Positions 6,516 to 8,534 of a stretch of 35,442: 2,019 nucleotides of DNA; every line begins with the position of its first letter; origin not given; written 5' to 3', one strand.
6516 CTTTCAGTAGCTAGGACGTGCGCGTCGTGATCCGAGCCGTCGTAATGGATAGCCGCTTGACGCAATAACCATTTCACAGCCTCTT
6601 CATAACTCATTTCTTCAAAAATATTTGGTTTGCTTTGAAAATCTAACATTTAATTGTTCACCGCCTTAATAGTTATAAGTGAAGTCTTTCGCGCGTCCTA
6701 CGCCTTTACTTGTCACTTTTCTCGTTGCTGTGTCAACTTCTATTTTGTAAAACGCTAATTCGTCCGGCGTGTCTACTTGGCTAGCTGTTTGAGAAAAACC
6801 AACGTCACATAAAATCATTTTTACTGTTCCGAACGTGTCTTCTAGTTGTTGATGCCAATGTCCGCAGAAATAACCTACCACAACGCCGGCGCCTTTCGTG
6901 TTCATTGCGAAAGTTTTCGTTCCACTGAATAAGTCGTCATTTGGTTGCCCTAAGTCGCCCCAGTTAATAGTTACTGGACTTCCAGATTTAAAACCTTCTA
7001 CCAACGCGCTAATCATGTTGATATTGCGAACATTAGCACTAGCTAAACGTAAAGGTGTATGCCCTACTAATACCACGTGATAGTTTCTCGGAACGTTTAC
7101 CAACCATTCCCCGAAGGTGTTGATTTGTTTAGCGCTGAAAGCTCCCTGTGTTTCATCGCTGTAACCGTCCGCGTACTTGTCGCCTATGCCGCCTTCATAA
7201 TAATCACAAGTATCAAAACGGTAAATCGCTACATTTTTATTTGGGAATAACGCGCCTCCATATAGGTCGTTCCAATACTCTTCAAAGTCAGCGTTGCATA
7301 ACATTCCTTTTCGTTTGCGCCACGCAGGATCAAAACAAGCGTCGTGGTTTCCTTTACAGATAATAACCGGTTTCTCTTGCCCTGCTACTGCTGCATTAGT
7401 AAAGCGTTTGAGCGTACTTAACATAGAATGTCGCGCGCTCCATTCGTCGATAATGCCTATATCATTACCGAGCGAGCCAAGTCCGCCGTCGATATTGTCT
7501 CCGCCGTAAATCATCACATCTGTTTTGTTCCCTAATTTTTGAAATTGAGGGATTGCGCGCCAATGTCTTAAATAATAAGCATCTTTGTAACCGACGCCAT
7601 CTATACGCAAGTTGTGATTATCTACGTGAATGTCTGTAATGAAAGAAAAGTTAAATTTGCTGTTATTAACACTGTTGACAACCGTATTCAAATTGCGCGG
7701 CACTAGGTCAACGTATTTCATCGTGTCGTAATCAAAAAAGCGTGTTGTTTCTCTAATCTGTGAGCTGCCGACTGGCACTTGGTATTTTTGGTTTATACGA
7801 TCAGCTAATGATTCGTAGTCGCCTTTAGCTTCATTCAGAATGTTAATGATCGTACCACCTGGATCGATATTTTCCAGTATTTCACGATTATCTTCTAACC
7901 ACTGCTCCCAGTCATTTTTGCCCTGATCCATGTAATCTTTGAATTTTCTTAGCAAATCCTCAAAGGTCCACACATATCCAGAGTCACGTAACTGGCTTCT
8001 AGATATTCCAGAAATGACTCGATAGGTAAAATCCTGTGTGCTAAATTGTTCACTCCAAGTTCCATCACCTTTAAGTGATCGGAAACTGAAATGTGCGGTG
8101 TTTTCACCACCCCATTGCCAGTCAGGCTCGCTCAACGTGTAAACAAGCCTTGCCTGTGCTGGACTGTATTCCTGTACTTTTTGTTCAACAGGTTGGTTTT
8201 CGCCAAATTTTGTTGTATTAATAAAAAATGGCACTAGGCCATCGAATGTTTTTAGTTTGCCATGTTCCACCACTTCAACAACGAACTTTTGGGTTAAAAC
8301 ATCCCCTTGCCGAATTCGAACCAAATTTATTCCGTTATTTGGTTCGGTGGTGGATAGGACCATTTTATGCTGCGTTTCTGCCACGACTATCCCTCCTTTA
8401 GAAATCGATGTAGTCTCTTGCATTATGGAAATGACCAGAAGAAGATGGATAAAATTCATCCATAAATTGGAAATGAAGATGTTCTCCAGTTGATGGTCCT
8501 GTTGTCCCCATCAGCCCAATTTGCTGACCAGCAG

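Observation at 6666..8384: Tail protein carrying a complete calcineurin-type metallophosphoesterase motif set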

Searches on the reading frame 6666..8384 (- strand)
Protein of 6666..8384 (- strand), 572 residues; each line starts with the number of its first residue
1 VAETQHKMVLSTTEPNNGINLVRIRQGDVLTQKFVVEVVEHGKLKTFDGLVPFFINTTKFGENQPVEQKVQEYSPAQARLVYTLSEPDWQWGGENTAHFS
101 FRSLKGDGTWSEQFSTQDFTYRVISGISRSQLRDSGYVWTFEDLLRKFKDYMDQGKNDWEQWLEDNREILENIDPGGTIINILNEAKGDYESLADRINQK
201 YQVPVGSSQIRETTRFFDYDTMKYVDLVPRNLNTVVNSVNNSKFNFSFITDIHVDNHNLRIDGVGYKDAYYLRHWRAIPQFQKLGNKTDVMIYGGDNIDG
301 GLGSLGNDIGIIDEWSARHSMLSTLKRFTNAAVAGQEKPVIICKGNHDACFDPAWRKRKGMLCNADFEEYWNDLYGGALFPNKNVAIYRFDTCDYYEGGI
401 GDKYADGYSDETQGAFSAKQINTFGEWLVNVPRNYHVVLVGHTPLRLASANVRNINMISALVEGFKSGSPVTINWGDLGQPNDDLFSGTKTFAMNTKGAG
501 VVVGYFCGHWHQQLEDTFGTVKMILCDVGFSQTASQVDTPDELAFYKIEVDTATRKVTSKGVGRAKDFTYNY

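Call 5: search_protein_families(library=pfam, proteins=[window:6666-8384:-], max_evalue=0.01)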
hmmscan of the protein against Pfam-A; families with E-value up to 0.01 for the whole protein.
window:6666-8384:- (572 aa): 2 families
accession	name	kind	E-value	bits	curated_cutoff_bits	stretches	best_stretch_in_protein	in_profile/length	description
PF10651.15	BppU_N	-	1.2e-16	61.1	23.1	1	6-150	3-142/142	BppU N-terminal domain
PF00149.33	Metallophos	-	2.9e-07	31.6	21.5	1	247-512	4-190/191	Calcineurin-like phosphoesterase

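Call 6: search_dna_similar(query=window:6666-8384:-, collection=phages, mode=protein, max_rows=40)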
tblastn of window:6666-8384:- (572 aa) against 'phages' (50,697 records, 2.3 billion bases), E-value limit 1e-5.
Records with a match: 129; places in all: 131; records where one place covers at least 80% of the query: 3.
Best place of each record, by identity: <60% 129.
By first word of the organism name: Enterococcus 53; Lactococcus 34; Streptococcus 22; Bacteriophage 11; Lactobacillus 6; Latilactobacillus 2; Acinetobacter 1.
By host as written in the record: - 17; Streptococcus thermophilus 14; Lactococcus lactis 14; Streptococcus thermophilus ST64987 8; Enterococcus faecalis strain Sorialis 7; Enterococcus faecium ATCC 19434 7; Enterococcus faecium 6; Enterococcus faecalis strain AH7 6; and 32 more.
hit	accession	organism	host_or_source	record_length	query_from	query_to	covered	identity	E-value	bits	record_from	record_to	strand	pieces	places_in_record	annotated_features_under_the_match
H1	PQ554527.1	Acinetobacter phage D2SVT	Acinetobacter baumannii AB5075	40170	1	570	100%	56.2%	0e+0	601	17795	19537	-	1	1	hypothetical protein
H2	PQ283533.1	Enterococcus phage vB_ElaS_B1578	Enterococcus sp. VKM B-1578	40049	1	570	100%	56.2%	0e+0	601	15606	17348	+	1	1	upper tail fiber protein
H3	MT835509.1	Bacteriophage sp.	human fecal samples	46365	1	572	100%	37.1%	8e-108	361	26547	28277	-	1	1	record has no annotation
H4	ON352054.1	Enterococcus phage N13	Enterococcus faecalis N13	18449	163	572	72%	28.0%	6e-27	122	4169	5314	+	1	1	minor capsid protein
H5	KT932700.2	Enterococcus phage vB_EfaP_IME195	Enterococcus faecalis 2003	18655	249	572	57%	30.6%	2e-25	117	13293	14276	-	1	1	minor capsid protein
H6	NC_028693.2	Enterococcus phage vB_EfaP_IME195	Enterococcus faecalis 2003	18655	249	572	57%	30.6%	2e-25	117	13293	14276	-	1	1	minor capsid protein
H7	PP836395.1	Enterococcus phage vB_EFS_EFP6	Enterococcus faecalis EF6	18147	274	572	52%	32.3%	9e-30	131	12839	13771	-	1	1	minor capsid protein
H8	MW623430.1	Enterococcus phage MDA1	Enterococcus faecium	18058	249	568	56%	29.9%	5e-31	134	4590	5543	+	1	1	minor capsid protein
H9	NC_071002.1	Enterococcus phage MDA1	Enterococcus faecium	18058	249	568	56%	29.9%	5e-31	134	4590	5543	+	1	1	minor capsid protein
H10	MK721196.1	Enterococcus phage vB_EfaP_Ef6.3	Enterococcus faecalis strain AH6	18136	249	568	56%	29.8%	1e-28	127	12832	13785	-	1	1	hypothetical protein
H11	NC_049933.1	Enterococcus phage vB_EfaP_Ef6.3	Enterococcus faecalis strain AH6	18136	249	568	56%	29.8%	1e-28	127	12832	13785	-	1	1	hypothetical protein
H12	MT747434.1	Enterococcus phage ZEF1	Enterococcus faecalis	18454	274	572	52%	31.9%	6e-27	122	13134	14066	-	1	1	phosphodiesterase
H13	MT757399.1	Enterococcus phage AE4_17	Enterococcus faecalis ZEF2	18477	274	572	52%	31.9%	6e-27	122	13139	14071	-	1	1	phosphodiesterase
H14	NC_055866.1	Enterococcus phage AE4_17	Enterococcus faecalis ZEF2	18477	274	572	52%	31.9%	6e-27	122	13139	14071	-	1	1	phosphodiesterase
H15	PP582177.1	Enterococcus phage vB_Efs1_KEN01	Enterococcus faecalis 6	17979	274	572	52%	31.5%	2e-26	120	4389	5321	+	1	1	hypothetical protein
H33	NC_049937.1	Enterococcus phage Idefix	-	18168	274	572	52%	30.4%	4e-26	119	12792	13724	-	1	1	Putative virion protein with calcineurin-like phosphoesterase domain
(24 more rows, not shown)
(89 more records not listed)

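Call 8: get_annotated_region(hit=H2, flank=9000)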
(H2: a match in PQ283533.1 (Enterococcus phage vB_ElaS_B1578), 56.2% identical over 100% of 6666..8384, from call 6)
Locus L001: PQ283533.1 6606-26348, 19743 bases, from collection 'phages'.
description: Enterococcus phage vB_ElaS_B1578, complete genome.
organism: Enterococcus phage vB_ElaS_B1578 (NCBI taxid 3348173)
taxonomy: Viruses
host: Enterococcus sp. VKM B-1578; source: -; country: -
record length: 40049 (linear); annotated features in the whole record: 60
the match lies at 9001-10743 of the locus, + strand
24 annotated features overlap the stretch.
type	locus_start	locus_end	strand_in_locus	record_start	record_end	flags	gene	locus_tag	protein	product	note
CDS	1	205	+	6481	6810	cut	-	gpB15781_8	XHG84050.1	head completion protein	-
CDS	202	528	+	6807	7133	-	-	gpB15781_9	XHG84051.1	head-tail adaptor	-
CDS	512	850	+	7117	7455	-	-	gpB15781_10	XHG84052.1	tail completion protein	-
CDS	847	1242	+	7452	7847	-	-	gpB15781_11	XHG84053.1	putative U-like minor tail protein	-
CDS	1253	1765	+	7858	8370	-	-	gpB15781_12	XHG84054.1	tail tube protein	-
CDS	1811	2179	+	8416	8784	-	-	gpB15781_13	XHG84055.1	tail assembly chaperone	-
CDS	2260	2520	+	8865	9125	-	-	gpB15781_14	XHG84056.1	hypothetical protein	-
CDS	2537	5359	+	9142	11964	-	-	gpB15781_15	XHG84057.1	tape measure protein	-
CDS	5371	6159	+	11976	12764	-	-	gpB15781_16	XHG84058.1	distal tail protein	-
CDS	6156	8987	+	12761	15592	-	-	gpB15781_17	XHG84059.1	tail-associated lysin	-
CDS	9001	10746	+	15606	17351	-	-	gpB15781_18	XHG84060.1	upper tail fiber protein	-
CDS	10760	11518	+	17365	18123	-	-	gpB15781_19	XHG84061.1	tail fiber protein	-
CDS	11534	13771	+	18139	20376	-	-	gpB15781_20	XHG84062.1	lower tail fiber protein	-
CDS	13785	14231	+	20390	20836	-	-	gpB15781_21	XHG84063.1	hypothetical protein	-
CDS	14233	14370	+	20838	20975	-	-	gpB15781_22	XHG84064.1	XkdX family protein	-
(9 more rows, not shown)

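Call 9: find_homologous_proteins(query=window:6666-8384:-)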
Query window:6666-8384:- (572 aa): 47 proteins with E <= 0.001 among 7285 candidates.
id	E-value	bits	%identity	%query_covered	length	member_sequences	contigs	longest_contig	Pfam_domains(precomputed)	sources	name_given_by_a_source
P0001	0.0e+0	1287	95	100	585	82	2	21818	PF10651.16,PF00149.34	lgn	-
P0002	0.0e+0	1253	93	100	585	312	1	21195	PF10651.16,PF00149.34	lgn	-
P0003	0.0e+0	1022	77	100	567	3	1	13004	PF10651.16,PF00149.34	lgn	-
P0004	3.7e-297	1005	75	100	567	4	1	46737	PF10651.16,PF00149.34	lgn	-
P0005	2.1e-296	1002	75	100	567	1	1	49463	PF10651.16,PF00149.34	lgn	-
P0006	1.3e-295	1000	75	100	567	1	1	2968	PF10651.16,PF00149.34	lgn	-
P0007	1.9e-294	996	75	100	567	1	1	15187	PF10651.16,PF00149.34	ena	-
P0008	2.5e-289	979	74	100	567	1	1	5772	PF10651.16,PF00149.34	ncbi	-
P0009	6.2e-288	974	73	100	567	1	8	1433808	PF10651.16,PF00149.34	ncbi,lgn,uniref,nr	ncbi:TPA: BppU family phage baseplate upper protein [Enterococcus faecium]|uniref:phage baseplate up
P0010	5.4e-287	971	73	100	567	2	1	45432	PF10651.16,PF00149.34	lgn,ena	-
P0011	1.9e-286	969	73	100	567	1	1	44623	PF10651.16,PF00149.34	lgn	-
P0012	1.2e-284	963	72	100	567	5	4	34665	PF10651.16,PF00149.34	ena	-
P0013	5.0e-284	961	72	100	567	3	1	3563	PF10651.16,PF00149.34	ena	-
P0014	1.8e-272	923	91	76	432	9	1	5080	PF00149.34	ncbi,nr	ncbi:TPA: hypothetical protein J0U84_002749, partial [Enterococcus faecium]|nr:hypothetical protein 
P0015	1.4e-245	834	91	67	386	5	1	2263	PF00149.34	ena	-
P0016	3.0e-235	800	91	65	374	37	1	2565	PF00149.34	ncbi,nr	ncbi:TPA: hypothetical protein IX614_002855, partial [Enterococcus faecium]|nr:hypothetical protein 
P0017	6.2e-229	779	59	100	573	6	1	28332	PF10651.16,PF00149.34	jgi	jgi:hypothetical protein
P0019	2.9e-217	741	59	100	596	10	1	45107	PF10651.16,PF00149.34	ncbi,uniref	ncbi:BppU family phage baseplate upper protein [Enterococcus faecium]|uniref:BppU family phage basep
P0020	7.4e-200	683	57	100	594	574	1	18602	PF10651.16,PF00149.34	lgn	-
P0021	9.6e-200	683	57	100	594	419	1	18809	PF10651.16,PF00149.34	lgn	-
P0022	2.7e-199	681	56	100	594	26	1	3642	PF10651.16,PF00149.34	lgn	-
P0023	9.8e-194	663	54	100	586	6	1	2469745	PF10651.16,PF00149.34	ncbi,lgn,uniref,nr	ncbi:BppU family phage baseplate upper protein [Enterococcus mundtii]|uniref:Calcineurin-like phosph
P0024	1.7e-190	652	52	100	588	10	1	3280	PF10651.16,PF00149.34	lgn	-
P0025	6.9e-190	650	54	99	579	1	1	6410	PF10651.16,PF00149.34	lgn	-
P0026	1.3e-189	650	55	100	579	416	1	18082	PF10651.16,PF00149.34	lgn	-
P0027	8.5e-188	644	52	100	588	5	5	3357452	PF10651.16,PF00149.34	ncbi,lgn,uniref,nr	ncbi:hypothetical protein EM4838_08225 [Enterococcus mundtii]|uniref:BppU N-terminal domain-containi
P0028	2.6e-187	642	60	89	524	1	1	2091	PF10651.16,PF00149.34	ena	-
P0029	4.4e-185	635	52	100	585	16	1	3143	PF10651.16,PF00149.34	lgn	-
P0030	3.6e-178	612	50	100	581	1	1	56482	PF10651.16,PF00149.34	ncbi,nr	ncbi:BppU family phage baseplate upper protein [Enterococcus faecium]|nr:BppU family phage baseplate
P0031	9.0e-174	597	49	100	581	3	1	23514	PF10651.16,PF00149.34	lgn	-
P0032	1.7e-172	593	48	100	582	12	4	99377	PF10651.16,PF00149.34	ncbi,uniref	ncbi:BppU family phage baseplate upper protein [Enterococcus thailandicus]|uniref:BppU family phage 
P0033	1.0e-167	577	49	100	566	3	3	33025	PF10651.16,PF00149.34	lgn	-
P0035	1.1e-124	435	45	100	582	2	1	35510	PF10651.16,PF00149.34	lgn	-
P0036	4.5e-117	410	42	100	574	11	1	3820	PF10651.16,PF00149.34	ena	-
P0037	7.5e-115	403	89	34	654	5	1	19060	PF10651.16,PF01522.27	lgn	-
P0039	1.1e-109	386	88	34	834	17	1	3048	PF13229.13,PF10651.16,PF12708.13,PF05048.20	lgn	-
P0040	4.0e-96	341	35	100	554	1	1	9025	PF10651.16,PF00149.34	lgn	-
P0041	1.4e-94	336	42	73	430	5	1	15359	PF00149.34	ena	-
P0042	6.1e-79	284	33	99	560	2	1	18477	PF10651.16,PF00149.34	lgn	-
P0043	4.1e-76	275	32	99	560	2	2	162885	PF10651.16,PF00149.34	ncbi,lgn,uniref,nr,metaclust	ncbi:hypothetical protein BCR22_07420 [Enterococcus plantarum]|uniref:BppU family phage baseplate up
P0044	1.3e-73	267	32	99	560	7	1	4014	PF10651.16,PF00149.34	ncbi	ncbi:hypothetical protein IGI58_003623 [Enterococcus sp. AZ020]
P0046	4.6e-48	182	27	99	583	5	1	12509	PF10651.16,PF00149.34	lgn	-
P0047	2.1e-45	173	46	34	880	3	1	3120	PF10651.16,PF00149.34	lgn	-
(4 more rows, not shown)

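Call 10: search_solved_structures(query=window:6666-8384:-, max_evalue=1, show_alignments=2)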
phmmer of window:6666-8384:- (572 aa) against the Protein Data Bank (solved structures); distinct sequences matched with E-value up to 1: 2.
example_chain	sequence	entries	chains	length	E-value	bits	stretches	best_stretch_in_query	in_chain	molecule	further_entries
4v96_AA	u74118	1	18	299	1.7e-43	152.1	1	4-181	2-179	ORF48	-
3uh8_A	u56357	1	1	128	2.1e-23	85.7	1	4-126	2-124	ORF48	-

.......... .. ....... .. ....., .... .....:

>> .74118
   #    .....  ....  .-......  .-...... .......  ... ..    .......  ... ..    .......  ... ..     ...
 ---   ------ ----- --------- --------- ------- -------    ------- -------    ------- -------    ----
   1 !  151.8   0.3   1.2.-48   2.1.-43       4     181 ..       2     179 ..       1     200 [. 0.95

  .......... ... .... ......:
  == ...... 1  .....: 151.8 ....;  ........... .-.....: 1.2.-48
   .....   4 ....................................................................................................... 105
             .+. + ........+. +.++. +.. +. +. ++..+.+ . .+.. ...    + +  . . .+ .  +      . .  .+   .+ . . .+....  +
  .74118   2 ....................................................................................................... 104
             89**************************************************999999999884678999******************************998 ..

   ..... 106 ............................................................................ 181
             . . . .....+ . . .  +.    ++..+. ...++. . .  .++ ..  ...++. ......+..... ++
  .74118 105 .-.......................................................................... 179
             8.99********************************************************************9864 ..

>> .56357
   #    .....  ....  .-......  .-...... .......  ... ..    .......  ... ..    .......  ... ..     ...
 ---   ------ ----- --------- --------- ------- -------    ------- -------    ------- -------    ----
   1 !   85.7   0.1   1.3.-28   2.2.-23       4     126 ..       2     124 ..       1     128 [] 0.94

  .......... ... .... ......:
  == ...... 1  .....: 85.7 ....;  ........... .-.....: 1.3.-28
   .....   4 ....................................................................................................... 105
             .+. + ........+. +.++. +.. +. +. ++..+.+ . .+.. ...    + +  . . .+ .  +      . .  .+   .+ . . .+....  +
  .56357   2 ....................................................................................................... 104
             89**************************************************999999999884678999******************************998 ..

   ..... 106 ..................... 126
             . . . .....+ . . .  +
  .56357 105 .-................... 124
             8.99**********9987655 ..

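Call 20: search_protein_families(library=phrogs, proteins=[window:6669-8384:-], max_evalue=0.001)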
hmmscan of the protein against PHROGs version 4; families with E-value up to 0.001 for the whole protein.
window:6669-8384:- (572 aa): 7 families
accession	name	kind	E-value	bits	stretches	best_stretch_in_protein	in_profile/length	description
phrog_7158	-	unknown function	1.8e-144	483.5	1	8-572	1-554/554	-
phrog_8913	-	head and packaging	3.5e-58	198.7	1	1-194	1-186/721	minor head protein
phrog_6042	-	head and packaging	7e-58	197.9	1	4-198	2-189/679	minor head protein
phrog_31122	-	tail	1.3e-42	146.9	1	4-185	2-183/832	baseplate protein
phrog_20329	-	head and packaging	1.6e-41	143.3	1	4-184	2-182/672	virion structural protein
phrog_15175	-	head and packaging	1e-40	140.9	1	4-186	2-184/647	virion structural protein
phrog_26878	-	head and packaging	4.5e-12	45.8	1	7-152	5-142/898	virion structural protein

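Call 21: search_protein_families(library=ncbifam, proteins=[window:6669-8384:-], max_evalue=0.01)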
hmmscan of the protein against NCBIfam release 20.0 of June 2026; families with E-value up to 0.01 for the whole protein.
window:6669-8384:- (572 aa): 0 families

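Call 29: predict_structure(alignment_id=A1)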
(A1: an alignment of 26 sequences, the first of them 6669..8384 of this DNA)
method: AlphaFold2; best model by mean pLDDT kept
length: 572 residues; sequences in the alignment: 26
mean_pLDDT: 78.5   pTM: 0.62
mean pLDDT of the five models: 78.5, 77.7, 77.5, 77.0, 76.2
residues with pLDDT >= 90: 212; 70-90: 193; 50-70: 105; < 50: 62
segments of 3 or more residues with pLDDT < 50: 127-138, 196-212, 258-268, 303-311, 399-405, 407-411
pLDDT, mean of each block of 10 residues (from residue 1): 79 76 67 87 90 82 70 92 78 84 78 90 60 45 70 74 74 62 61 51 34 67 86 97 97 67 41 79 95 89 46 66 84 83 86 58 83 91 97 61 47 74 96 97 80 88 98 87 77 96 95 91 94 85 96 98 96 97
secondary structure, 60 per line:
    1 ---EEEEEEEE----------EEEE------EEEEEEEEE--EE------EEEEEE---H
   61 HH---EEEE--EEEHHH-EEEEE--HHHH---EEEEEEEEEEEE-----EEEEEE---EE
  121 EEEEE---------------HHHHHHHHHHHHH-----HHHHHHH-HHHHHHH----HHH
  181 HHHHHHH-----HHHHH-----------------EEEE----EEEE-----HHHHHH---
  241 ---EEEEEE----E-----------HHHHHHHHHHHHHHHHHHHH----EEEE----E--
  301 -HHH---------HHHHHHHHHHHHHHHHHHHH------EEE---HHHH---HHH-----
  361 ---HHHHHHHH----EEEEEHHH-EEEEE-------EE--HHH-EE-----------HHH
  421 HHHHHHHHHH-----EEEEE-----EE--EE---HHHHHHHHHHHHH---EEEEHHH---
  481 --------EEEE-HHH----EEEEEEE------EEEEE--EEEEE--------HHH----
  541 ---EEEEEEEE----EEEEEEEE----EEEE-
elements in order: E4-11 E22-25 E32-40 E51-56 E66-69 E72-74 E79-83 H86-89 E93-104 E110-115 E119-125 H141-153 H159-165 H167-173 H178-187 H193-197 E215-218 E223-226 H232-237 E244-249 H266-285 E290-293 H314-333 E340-342 H346-349 H364-371 E376-380 E385-389 H418-430 E436-440 H455-467 E471-474 E489-492 E501-507 E514-518 E521-525 E544-551 E556-563 E568-571

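Call 33: fold_search(model_id=the predicted structure, library=pdb)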
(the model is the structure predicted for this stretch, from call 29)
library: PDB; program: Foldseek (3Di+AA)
matches with E <= 10: 1484; with E <= 0.001: 59
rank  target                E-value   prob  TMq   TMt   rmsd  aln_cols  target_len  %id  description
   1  4v96_AH               2.9e-17  1.00  0.20  0.39  22.3       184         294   43  The structure of a 1.8 MDa viral genome injection device suggests alternative infection mechanisms (released 2014-07-09)
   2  4v96_AQ               4.1e-17  1.00  0.20  0.39  22.7       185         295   43  The structure of a 1.8 MDa viral genome injection device suggests alternative infection mechanisms (released 2014-07-09)
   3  4v96_AE               4.4e-17  1.00  0.20  0.39  22.6       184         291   43  The structure of a 1.8 MDa viral genome injection device suggests alternative infection mechanisms (released 2014-07-09)
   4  4v96_AB               6.6e-17  1.00  0.20  0.39  22.6       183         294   43  The structure of a 1.8 MDa viral genome injection device suggests alternative infection mechanisms (released 2014-07-09)
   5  4v96_AA               6.9e-17  1.00  0.23  0.42  15.1       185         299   43  The structure of a 1.8 MDa viral genome injection device suggests alternative infection mechanisms (released 2014-07-09)
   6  4v96_AK               7.8e-17  1.00  0.20  0.38  22.2       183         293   43  The structure of a 1.8 MDa viral genome injection device suggests alternative infection mechanisms (released 2014-07-09)
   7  4v96_AL               2.7e-15  1.00  0.21  0.39  15.7       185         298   43  The structure of a 1.8 MDa viral genome injection device suggests alternative infection mechanisms (released 2014-07-09)
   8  3uh8                  1.0e-13  1.00  0.20  0.92   1.8       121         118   41  N-terminal domain of phage TP901-1 ORF48 (released 2012-05-30)
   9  2hyo                  3.1e-10  1.00  0.30  0.69   5.5       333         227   13  Crystal structure of Rv0805 N97A mutant (released 2006-12-26)
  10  2hy1                  3.4e-10  1.00  0.30  0.68   5.2       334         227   13  Crystal structure of Rv0805 (released 2006-12-26)
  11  3ib7                  9.8e-10  1.00  0.31  0.57   7.8       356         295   12  Crystal structure of full length Rv0805 (released 2009-09-29)
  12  2hyp                  1.3e-09  1.00  0.28  0.64   6.5       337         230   12  Crystal structure of Rv0805 D66A mutant (released 2006-12-26)
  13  2dxl_A                1.4e-08  1.00  0.32  0.64   6.6       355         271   13  Glycerophosphodiesterase from Enterobacter aerogenes (released 2007-05-22)
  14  3d03_A                2.9e-08  1.00  0.31  0.60   7.5       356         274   12  1.9A structure of Glycerophoshphodiesterase (GpdQ) from Enterobacter aerogenes (released 2008-10-14)
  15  2zo9_B                4.4e-08  1.00  0.31  0.61   7.4       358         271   12  Malonate-bound structure of the glycerophosphodiesterase from Enterobacter aerogenes (GpdQ) and characterization of th (released 2008-10-07)
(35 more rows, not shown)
